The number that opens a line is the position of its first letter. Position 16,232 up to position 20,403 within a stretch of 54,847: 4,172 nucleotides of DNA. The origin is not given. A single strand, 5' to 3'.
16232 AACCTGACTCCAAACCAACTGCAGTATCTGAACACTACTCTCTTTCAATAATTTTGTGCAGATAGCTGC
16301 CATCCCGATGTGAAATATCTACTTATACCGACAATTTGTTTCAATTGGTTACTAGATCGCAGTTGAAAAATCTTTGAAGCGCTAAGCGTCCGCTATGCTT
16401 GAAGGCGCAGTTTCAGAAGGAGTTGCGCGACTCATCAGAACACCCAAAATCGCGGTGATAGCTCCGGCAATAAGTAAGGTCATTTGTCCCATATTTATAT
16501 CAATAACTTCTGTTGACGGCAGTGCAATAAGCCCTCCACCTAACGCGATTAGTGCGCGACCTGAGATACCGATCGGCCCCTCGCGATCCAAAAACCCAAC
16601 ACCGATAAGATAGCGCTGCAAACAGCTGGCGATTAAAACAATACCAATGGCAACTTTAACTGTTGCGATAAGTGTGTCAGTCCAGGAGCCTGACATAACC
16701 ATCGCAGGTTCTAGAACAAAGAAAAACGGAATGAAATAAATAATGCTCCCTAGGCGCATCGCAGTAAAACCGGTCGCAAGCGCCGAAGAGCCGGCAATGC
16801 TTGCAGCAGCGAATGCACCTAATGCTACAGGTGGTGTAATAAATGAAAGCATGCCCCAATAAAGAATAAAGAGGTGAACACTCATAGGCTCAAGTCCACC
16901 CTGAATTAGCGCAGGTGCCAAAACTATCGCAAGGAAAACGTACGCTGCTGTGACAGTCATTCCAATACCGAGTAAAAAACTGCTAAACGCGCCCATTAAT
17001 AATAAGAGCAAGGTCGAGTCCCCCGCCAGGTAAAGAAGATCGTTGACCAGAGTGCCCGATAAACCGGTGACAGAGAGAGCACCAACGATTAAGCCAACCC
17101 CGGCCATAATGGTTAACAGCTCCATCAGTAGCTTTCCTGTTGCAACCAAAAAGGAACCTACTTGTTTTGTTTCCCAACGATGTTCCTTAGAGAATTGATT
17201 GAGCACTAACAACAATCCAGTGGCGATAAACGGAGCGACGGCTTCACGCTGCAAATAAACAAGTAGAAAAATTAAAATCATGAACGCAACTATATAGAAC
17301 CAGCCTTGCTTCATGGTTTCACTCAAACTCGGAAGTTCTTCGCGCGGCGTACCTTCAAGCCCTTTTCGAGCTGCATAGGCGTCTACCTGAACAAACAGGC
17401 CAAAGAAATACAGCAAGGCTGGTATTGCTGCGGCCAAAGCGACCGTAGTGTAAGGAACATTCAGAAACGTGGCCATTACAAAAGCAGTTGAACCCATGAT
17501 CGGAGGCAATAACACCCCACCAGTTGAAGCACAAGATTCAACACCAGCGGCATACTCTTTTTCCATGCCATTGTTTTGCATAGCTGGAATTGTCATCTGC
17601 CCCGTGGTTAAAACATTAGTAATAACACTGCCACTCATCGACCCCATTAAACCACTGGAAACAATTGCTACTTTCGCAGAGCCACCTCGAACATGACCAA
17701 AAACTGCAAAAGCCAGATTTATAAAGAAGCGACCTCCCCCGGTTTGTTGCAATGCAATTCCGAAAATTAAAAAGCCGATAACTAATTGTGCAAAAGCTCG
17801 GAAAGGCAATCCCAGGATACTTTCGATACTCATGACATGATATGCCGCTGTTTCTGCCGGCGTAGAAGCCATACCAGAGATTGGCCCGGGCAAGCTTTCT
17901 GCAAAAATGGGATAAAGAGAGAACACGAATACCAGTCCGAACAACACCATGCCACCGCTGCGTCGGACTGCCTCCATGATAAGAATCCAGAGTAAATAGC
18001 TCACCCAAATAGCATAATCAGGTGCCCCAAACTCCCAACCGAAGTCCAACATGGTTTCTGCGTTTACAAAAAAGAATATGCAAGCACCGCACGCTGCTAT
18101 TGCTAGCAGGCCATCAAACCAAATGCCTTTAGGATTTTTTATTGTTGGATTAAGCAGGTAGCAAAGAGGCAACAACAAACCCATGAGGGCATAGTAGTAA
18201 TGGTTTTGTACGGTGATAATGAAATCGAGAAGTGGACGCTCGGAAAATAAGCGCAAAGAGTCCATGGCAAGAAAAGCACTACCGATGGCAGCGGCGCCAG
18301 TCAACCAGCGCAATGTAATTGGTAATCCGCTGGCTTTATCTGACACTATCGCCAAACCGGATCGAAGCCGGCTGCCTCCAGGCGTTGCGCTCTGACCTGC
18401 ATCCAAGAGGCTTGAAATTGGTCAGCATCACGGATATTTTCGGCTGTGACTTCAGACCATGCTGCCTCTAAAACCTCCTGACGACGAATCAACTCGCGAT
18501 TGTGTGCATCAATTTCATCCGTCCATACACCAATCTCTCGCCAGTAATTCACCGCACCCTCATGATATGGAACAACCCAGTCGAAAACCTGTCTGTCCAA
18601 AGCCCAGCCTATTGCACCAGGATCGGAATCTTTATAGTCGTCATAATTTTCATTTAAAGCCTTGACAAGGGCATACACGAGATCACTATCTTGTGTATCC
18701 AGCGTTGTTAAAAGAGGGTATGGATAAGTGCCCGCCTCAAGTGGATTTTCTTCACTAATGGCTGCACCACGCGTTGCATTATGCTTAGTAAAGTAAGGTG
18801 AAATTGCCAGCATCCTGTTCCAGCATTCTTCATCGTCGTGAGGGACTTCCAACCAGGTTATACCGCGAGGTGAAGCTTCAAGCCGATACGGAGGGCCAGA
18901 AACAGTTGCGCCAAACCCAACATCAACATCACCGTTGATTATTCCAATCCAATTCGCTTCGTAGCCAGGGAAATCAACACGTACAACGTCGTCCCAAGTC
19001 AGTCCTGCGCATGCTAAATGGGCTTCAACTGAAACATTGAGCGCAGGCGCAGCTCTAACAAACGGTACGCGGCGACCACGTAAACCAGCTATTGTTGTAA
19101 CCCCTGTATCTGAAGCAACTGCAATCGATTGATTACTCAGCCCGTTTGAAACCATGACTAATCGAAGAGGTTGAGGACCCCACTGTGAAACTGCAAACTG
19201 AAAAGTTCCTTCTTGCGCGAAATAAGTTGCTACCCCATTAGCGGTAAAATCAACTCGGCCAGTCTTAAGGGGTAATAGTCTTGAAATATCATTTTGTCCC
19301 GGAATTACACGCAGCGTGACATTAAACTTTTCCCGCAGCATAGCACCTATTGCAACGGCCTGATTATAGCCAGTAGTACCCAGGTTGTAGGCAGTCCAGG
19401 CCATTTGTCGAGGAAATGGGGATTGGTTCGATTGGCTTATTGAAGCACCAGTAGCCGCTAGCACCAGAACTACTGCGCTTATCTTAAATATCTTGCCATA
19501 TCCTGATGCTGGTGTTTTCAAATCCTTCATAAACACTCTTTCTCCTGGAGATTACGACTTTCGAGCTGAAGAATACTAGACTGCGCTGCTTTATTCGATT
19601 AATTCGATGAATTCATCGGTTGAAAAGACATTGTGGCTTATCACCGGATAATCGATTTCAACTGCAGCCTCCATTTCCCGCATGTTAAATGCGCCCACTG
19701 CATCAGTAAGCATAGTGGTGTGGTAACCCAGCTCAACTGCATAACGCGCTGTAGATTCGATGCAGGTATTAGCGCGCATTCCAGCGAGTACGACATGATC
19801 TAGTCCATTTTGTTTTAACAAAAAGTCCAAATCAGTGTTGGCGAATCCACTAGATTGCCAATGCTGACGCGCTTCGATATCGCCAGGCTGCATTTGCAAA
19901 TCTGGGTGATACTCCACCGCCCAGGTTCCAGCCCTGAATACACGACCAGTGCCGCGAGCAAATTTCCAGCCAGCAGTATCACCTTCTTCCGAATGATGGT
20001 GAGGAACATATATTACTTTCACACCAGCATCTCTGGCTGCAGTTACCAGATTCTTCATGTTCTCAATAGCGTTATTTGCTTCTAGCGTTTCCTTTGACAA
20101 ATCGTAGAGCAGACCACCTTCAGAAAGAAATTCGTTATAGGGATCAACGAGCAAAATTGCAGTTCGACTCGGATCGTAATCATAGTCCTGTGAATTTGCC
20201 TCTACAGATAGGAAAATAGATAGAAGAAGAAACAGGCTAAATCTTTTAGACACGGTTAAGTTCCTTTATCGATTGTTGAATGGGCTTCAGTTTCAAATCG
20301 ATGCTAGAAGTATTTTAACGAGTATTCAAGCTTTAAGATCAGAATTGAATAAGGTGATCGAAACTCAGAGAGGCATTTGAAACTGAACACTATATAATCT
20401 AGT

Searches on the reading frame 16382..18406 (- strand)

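Call 7: search_protein_families(library=pfam, proteins=[window:16382-18406:-], max_evalue=0.001)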
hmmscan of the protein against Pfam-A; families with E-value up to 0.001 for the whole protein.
window:16382-18406:- (674 aa): 1 family
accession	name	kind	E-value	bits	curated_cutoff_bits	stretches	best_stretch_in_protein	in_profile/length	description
PF06808.19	DctM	-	1.7e-101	340.5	23.8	1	138-572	1-407/413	Tripartite ATP-independent periplasmic transporter, DctM component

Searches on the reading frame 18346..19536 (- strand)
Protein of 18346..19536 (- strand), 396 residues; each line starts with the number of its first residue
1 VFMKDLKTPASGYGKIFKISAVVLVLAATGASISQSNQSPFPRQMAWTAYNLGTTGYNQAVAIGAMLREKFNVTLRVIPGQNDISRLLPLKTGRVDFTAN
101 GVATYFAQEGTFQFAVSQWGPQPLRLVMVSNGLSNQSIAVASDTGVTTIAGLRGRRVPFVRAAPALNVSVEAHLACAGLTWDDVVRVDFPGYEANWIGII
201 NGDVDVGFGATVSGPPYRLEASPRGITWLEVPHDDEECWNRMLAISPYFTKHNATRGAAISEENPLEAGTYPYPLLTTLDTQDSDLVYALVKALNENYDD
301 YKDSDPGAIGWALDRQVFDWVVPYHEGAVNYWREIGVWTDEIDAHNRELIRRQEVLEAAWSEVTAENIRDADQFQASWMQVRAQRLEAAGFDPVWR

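Call 7: search_protein_families(library=pfam, proteins=[window:18346-19536:-], max_evalue=0.001)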
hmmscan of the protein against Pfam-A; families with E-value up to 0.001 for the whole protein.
window:18346-19536:- (396 aa): 3 families
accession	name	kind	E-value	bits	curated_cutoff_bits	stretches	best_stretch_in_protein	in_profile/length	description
PF16868.10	NMT1_3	-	3.8e-14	53.4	27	1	53-336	7-289/289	NMT1-like family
PF09084.16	NMT1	-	0.00014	22.3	20.5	1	113-214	52-151/216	NMT1/THI5 like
PF12974.12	Phosphonate-bd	-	0.00028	20.8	27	1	137-211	88-164/242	ABC transporter, phosphonate, periplasmic substrate-binding protein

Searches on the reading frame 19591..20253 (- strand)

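Call 7: search_protein_families(library=pfam, proteins=[window:19591-20253:-], max_evalue=0.001)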
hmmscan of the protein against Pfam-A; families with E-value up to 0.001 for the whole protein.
window:19591-20253:- (220 aa): 1 family
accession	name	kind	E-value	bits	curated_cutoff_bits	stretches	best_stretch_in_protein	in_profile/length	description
PF00857.26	Isochorismatase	-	1.7e-34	119.9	27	1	31-199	1-161/175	Isochorismatase domain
